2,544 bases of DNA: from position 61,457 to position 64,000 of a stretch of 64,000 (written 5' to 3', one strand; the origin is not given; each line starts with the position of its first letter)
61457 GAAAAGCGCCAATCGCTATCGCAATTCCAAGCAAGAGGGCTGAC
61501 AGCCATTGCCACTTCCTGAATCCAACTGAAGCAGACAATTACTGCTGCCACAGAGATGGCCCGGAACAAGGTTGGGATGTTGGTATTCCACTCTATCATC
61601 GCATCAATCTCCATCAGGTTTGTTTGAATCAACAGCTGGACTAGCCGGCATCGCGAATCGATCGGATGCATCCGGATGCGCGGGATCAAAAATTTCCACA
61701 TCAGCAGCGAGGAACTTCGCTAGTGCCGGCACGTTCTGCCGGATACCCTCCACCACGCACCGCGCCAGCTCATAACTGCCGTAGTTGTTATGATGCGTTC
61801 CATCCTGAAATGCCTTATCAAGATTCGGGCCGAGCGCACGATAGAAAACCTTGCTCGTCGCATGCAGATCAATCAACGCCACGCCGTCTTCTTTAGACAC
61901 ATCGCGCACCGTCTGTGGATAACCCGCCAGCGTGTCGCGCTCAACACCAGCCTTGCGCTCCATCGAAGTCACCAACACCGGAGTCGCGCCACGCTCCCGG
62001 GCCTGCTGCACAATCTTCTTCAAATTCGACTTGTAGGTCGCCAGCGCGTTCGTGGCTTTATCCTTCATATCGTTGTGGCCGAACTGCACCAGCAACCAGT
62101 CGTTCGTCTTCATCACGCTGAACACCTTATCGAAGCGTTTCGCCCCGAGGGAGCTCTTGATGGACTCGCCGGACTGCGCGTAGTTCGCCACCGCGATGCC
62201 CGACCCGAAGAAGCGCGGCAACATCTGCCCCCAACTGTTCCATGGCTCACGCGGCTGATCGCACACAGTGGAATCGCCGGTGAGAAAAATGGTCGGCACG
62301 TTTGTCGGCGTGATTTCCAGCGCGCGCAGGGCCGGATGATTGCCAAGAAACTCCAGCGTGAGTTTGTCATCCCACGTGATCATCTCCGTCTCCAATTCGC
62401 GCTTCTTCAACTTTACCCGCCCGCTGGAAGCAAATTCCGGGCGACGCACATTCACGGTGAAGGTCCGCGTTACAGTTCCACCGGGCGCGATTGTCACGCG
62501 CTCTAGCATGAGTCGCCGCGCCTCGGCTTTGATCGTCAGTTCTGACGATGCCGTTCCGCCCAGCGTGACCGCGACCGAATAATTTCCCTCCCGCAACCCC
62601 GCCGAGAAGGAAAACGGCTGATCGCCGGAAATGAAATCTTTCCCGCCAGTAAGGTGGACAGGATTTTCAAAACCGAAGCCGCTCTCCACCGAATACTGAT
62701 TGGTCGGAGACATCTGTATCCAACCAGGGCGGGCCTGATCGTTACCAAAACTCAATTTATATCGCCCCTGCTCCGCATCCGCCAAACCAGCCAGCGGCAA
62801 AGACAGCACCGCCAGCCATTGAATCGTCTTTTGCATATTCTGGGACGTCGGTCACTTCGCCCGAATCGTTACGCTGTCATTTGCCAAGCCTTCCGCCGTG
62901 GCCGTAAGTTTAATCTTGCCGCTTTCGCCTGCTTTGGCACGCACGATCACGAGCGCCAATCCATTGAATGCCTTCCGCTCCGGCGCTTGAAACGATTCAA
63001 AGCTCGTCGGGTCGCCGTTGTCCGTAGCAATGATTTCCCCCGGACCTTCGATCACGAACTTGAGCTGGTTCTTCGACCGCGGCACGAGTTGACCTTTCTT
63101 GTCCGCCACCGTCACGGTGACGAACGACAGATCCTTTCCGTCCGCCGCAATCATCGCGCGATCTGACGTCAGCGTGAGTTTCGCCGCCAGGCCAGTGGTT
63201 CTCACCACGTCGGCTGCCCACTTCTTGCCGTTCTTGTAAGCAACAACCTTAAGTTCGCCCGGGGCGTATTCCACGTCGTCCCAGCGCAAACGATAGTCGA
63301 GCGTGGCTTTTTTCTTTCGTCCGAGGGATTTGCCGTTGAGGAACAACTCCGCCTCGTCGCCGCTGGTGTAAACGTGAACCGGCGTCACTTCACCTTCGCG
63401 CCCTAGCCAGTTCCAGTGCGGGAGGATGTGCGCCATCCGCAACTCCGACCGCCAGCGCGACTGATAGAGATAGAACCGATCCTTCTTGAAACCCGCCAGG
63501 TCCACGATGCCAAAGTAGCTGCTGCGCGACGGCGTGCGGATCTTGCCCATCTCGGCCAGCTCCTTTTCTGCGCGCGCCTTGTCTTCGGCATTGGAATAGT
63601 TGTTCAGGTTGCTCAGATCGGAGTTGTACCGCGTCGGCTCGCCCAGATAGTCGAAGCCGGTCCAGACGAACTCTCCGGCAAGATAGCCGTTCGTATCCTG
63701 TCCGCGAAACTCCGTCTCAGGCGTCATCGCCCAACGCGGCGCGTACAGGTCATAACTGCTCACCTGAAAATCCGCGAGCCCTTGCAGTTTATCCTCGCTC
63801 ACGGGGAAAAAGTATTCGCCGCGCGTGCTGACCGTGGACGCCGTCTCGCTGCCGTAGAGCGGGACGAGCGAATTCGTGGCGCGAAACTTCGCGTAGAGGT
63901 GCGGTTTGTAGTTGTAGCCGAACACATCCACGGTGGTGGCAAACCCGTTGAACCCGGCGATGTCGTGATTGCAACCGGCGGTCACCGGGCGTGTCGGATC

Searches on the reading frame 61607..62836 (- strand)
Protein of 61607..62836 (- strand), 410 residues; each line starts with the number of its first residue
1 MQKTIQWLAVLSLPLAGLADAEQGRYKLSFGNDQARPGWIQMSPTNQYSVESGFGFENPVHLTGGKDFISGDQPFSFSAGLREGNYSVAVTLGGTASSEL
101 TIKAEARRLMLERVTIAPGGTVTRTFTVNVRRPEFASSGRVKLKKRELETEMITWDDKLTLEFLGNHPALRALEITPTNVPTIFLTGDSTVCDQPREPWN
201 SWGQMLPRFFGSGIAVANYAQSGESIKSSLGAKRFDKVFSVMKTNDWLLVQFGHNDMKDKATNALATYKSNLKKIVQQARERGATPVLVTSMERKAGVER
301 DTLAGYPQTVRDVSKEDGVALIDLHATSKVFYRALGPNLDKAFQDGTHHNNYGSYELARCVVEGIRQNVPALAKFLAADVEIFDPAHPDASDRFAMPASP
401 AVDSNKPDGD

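Call 41: search_protein_families(library=pfam, proteins=[window:61607-62836:-], max_evalue=0.001)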
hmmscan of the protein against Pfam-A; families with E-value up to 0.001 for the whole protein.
window:61607-62836:- (410 aa): 3 families
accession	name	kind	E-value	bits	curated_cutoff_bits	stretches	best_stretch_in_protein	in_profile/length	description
PF13472.12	Lipase_GDSL_2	-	1.6e-16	61.8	32.9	1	187-353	3-175/178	GDSL-like Lipase/Acylhydrolase family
PF00657.28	Lipase_GDSL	-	1.2e-11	45.6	23.6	1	183-360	1-207/208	GDSL-like Lipase/Acylhydrolase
PF21254.3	AGA-YXIM_GBD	-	4.4e-07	30.3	27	1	26-98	1-86/138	Beta-agarase/YXIM esterase-like, galactose-binding domain-like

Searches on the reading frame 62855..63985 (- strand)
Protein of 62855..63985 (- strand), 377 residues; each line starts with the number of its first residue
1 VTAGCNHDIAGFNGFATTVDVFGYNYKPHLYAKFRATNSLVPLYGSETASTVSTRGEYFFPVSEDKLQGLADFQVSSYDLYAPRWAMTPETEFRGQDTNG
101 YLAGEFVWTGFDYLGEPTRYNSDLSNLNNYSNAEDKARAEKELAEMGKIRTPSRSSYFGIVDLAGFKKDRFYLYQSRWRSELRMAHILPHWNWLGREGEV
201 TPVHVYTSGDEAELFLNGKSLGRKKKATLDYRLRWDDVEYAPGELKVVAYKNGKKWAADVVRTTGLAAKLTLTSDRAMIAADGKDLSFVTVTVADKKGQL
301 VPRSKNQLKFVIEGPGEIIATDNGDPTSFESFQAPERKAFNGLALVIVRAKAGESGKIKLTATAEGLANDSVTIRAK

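Call 41: search_protein_families(library=pfam, proteins=[window:62855-63985:-], max_evalue=0.001)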
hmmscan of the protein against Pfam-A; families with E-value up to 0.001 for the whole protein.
window:62855-63985:- (377 aa): 4 families
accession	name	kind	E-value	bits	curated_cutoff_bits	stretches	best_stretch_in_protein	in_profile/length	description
PF18565.7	Glyco_hydro2_C5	-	1.2e-37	128.3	32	1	270-373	1-103/103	Glycoside hydrolase family 2 C-terminal domain 5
PF16355.11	DUF4982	-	2.5e-26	91.8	23.9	1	198-257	1-61/61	Domain of unknown function (DUF4982)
PF09134.16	Invasin_D3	-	7e-07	30.1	33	1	268-337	3-72/98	Invasin, domain 3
PF02369.22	Big_1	-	0.00024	21.6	34.9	0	270-303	2-35/93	Bacterial Ig-like domain (group 1)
